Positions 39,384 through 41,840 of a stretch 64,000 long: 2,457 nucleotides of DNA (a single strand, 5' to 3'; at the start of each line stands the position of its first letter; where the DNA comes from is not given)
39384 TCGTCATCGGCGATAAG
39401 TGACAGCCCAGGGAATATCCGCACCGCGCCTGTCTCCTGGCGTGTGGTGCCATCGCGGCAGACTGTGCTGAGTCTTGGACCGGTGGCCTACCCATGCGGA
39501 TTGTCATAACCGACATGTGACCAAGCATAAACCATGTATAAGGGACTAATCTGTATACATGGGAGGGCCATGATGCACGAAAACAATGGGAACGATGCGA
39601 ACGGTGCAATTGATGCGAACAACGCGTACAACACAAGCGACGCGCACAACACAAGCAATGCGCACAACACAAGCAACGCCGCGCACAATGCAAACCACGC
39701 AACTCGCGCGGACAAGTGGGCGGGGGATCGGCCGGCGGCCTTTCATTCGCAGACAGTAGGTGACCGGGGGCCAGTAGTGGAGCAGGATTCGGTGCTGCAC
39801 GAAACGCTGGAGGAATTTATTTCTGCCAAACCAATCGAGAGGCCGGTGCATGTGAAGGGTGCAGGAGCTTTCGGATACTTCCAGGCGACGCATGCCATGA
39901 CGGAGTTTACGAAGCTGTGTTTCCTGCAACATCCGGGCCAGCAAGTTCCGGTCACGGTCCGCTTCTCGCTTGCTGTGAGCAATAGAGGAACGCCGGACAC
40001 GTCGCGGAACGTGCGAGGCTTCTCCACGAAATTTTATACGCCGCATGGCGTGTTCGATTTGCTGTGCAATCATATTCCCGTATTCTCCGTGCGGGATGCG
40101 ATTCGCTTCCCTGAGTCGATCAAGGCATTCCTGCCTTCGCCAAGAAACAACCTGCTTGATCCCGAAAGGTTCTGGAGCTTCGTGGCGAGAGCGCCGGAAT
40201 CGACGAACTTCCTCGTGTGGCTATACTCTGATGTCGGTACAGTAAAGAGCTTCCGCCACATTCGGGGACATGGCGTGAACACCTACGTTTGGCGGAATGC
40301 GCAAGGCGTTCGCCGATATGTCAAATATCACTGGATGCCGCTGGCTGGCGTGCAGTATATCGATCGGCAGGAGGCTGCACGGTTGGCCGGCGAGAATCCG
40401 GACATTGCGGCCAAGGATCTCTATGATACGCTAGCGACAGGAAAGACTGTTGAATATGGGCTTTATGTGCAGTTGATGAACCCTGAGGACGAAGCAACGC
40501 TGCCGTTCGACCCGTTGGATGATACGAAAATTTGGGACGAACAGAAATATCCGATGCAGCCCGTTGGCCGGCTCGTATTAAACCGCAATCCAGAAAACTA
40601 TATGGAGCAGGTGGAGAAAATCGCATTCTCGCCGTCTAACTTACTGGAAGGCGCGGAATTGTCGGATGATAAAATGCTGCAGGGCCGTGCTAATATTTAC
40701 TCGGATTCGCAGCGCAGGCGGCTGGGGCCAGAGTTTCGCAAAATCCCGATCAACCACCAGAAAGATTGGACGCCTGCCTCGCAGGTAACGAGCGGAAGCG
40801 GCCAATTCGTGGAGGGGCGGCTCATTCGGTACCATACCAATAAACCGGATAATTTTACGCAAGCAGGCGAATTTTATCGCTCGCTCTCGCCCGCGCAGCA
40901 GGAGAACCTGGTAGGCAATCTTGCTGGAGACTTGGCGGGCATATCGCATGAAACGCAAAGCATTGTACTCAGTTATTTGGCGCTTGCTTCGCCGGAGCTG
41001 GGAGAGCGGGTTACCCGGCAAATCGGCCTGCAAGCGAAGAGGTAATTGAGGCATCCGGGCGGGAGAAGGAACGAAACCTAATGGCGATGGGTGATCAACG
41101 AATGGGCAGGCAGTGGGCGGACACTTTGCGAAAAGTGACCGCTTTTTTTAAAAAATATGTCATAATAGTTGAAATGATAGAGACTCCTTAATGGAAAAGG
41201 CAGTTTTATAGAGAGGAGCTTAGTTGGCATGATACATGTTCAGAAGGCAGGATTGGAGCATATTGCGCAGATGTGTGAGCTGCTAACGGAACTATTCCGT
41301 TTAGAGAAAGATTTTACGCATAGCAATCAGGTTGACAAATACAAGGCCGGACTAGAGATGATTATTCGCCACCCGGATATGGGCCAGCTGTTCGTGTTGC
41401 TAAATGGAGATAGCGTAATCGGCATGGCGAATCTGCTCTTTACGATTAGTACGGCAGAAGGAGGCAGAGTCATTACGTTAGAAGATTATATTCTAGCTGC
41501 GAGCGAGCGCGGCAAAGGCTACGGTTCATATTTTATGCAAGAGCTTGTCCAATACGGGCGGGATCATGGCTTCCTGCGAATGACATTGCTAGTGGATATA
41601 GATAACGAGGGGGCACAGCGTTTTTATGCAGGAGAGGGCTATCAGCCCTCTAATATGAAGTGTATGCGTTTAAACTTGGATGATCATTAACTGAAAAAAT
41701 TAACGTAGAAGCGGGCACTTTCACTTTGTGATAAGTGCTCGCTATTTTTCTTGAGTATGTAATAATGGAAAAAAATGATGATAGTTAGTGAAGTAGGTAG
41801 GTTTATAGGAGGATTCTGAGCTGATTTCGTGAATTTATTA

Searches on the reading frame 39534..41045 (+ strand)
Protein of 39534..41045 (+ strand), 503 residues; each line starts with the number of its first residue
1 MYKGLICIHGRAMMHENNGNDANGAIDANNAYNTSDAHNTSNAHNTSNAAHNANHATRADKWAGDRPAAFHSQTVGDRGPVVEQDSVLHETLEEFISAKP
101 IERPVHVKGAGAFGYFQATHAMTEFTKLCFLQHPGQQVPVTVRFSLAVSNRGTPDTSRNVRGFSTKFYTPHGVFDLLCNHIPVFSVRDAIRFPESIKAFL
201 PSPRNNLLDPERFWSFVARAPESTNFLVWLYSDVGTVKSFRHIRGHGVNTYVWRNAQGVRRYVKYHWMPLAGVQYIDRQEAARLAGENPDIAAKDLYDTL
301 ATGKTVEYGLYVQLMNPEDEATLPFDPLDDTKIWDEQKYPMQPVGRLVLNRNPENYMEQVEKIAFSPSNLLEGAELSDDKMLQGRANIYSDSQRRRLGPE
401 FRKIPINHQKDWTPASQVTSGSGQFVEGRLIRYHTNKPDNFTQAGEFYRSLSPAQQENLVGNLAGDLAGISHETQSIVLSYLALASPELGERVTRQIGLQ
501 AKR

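Call 18: search_protein_families(library=pfam, proteins=[window:39534-41045:+], max_evalue=0.0001)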
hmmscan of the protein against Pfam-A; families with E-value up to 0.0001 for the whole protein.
window:39534-41045:+ (503 aa): 2 families
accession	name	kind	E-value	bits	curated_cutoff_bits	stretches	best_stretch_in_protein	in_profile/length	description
PF00199.24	Catalase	-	3.4e-127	425.2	25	1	70-436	12-379/383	Catalase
PF06628.17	Catalase-rel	-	8.1e-18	64.8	30.1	1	436-496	3-64/65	Catalase-related immune-responsive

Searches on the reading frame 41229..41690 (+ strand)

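Call 18: search_protein_families(library=pfam, proteins=[window:41229-41690:+], max_evalue=0.0001)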
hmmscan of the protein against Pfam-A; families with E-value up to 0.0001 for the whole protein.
window:41229-41690:+ (153 aa): 3 families
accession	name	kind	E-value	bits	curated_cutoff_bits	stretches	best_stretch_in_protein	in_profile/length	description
PF00583.31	Acetyltransf_1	-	1.1e-14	55.2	20.7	1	29-133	12-111/116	Acetyltransferase (GNAT) family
PF13508.13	Acetyltransf_7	-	2.5e-07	31.4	27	1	52-139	3-83/84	Acetyltransferase (GNAT) domain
PF13302.13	Acetyltransf_3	-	9.9e-05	23.5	25.4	0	48-134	51-133/138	Acetyltransferase (GNAT) domain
